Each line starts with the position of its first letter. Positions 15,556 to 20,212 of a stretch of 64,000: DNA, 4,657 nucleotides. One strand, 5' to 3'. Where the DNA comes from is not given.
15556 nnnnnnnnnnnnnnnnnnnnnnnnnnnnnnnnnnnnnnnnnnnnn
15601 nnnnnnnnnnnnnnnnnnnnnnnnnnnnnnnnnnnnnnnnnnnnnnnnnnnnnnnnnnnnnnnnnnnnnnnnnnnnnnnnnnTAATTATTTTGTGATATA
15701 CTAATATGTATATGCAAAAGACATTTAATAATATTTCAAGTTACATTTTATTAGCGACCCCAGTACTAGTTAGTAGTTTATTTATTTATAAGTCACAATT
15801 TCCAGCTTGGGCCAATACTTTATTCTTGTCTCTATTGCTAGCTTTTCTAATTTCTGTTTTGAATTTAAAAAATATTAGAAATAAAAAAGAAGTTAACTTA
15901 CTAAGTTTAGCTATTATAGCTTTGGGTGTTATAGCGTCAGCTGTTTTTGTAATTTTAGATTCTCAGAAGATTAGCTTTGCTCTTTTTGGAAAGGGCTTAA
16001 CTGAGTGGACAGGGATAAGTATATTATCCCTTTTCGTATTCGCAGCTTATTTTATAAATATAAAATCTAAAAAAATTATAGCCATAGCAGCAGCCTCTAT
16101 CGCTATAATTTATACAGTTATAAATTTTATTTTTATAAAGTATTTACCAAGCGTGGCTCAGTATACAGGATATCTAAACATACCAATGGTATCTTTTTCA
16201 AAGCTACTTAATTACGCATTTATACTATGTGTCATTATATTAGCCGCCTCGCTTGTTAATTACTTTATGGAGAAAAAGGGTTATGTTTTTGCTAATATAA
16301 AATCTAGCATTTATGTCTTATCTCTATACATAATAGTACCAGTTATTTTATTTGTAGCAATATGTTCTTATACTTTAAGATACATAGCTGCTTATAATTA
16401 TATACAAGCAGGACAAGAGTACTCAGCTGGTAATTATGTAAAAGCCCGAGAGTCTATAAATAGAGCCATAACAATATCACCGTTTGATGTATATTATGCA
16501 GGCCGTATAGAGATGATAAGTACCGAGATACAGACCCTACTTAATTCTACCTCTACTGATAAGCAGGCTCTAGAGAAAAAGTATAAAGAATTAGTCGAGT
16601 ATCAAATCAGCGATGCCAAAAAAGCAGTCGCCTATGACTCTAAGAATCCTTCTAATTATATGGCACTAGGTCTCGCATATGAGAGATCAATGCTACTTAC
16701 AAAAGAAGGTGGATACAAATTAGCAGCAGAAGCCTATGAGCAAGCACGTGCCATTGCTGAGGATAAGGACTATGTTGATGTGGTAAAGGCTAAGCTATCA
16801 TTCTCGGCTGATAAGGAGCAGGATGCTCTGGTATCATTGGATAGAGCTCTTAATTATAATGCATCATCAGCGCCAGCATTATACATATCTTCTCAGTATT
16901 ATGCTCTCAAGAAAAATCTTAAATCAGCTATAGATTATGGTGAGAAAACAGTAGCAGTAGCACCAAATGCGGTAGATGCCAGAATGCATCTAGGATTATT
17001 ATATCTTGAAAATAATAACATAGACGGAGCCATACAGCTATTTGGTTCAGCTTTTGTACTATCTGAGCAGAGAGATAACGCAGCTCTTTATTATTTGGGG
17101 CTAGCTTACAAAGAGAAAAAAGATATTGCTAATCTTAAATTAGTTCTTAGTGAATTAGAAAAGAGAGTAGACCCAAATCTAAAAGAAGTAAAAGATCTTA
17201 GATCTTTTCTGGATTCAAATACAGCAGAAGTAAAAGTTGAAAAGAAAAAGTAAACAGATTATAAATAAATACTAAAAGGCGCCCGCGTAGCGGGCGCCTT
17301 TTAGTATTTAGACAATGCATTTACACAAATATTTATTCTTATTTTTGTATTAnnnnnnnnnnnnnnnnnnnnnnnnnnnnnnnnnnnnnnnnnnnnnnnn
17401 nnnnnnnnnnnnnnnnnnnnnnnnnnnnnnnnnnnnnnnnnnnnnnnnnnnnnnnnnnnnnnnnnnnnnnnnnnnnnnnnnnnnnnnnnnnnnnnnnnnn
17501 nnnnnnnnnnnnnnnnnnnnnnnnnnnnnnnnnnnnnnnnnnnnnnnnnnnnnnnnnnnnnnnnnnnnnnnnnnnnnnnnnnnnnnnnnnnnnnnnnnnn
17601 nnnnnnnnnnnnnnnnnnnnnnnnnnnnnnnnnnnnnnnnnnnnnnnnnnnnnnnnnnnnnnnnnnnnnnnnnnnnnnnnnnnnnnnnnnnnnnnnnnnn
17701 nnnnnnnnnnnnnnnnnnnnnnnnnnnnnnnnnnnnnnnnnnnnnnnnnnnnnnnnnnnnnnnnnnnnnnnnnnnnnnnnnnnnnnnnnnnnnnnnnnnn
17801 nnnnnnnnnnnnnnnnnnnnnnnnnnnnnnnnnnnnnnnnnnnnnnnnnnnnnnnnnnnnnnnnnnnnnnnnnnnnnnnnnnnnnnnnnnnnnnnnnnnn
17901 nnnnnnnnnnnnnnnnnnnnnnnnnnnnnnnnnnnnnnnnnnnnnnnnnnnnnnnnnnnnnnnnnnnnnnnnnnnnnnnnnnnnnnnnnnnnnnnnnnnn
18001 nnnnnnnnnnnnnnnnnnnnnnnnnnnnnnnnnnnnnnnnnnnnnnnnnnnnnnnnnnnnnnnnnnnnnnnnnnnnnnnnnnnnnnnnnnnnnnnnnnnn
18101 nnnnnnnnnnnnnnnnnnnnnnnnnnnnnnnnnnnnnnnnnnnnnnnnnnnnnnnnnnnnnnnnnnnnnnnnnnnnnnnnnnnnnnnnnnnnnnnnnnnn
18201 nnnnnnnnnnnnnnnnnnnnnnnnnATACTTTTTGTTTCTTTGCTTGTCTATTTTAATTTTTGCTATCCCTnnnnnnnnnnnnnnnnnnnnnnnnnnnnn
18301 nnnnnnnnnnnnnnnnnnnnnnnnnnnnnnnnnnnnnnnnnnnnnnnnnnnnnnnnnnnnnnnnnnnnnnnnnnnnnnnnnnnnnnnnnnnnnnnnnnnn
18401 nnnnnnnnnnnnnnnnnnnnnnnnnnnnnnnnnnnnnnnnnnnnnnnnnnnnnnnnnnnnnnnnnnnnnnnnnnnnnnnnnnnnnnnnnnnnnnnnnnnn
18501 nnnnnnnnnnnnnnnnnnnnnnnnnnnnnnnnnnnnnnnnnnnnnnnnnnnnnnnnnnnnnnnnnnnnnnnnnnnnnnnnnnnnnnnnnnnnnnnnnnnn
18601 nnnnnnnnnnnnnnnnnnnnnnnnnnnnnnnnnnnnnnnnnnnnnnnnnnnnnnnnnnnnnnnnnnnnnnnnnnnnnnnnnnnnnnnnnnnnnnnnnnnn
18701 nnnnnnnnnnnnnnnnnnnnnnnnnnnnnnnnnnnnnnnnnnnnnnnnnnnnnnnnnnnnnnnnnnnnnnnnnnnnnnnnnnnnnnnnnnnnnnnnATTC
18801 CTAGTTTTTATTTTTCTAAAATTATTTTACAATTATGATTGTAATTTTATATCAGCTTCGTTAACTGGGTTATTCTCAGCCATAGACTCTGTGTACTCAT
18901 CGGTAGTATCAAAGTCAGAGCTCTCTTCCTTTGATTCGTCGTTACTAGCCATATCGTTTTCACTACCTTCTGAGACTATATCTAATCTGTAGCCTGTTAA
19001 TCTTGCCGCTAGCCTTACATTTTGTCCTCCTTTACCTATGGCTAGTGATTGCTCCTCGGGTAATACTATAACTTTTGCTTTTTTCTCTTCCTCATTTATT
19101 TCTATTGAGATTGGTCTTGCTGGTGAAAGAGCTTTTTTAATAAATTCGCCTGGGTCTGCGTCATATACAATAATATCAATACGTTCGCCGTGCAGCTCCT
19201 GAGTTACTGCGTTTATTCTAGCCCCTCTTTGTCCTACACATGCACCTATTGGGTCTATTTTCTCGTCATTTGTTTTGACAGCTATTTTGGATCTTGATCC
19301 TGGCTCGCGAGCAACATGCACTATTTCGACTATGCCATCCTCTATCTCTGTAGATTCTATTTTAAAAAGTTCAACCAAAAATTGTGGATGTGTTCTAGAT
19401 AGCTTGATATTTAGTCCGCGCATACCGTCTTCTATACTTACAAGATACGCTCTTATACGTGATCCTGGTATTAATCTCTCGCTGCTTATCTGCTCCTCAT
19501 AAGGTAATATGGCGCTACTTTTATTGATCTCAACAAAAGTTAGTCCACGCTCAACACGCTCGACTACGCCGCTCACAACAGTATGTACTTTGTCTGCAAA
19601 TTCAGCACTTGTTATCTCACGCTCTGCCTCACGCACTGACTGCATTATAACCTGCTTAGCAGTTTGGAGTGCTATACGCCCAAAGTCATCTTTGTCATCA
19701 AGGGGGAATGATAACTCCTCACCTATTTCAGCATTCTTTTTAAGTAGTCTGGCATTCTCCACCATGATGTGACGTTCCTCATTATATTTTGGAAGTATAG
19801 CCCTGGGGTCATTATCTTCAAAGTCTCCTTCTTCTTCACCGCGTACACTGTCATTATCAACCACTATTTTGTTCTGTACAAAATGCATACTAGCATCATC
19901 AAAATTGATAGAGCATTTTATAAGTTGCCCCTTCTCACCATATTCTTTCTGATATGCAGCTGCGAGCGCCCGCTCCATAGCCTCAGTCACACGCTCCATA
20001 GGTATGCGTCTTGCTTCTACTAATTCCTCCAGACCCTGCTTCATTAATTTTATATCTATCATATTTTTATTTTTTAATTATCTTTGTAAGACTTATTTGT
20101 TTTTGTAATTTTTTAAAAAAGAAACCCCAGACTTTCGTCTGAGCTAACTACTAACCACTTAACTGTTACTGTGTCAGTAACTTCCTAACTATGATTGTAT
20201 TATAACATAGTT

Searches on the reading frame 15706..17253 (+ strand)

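Call 78: search_protein_families(library=pfam, proteins=[window:15706-17253:+], max_evalue=0.0001)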
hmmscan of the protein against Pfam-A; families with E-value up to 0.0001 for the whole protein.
window:15706-17253:+ (515 aa): 5 families
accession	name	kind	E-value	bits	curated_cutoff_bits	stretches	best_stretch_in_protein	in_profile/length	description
PF13432.12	TPR_16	-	4.4e-07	30.7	32.7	0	429-473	3-46/65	Tetratricopeptide repeat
PF07719.23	TPR_2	-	8.7e-07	29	27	0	238-259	11-32/34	Tetratricopeptide repeat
PF14559.12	TPR_19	-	9.8e-06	26.2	25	0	403-447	5-49/68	Tetratricopeptide repeat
PF09295.16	ChAPs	-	1.8e-05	24.3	20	1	348-448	193-293/395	ChAPs (Chs5p-Arf1p-binding proteins)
PF12895.13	ANAPC3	-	5.5e-05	23.8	27.2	0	371-448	5-81/82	Anaphase-promoting complex, cyclosome, subunit 3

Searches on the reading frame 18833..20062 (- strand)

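Call 78: search_protein_families(library=pfam, proteins=[window:18833-20062:-], max_evalue=0.0001)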
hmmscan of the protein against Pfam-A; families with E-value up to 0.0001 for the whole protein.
window:18833-20062:- (409 aa): 4 families
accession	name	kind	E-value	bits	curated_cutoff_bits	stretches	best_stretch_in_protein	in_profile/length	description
PF13184.12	KH_5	-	3.7e-28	97.9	27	1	254-322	1-69/69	NusA-like KH domain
PF08529.16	NusA_N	-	1.5e-26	93.4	23.8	1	9-149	4-119/119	NusA N-terminal domain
PF23095.1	KH_NusA_C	-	2.4e-06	27.9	34.2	1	335-377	7-51/59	Transcription termination/antitermination protein NusA, KH domain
PF07650.23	KH_2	-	2.3e-05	24.6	22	0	306-360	4-58/78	KH domain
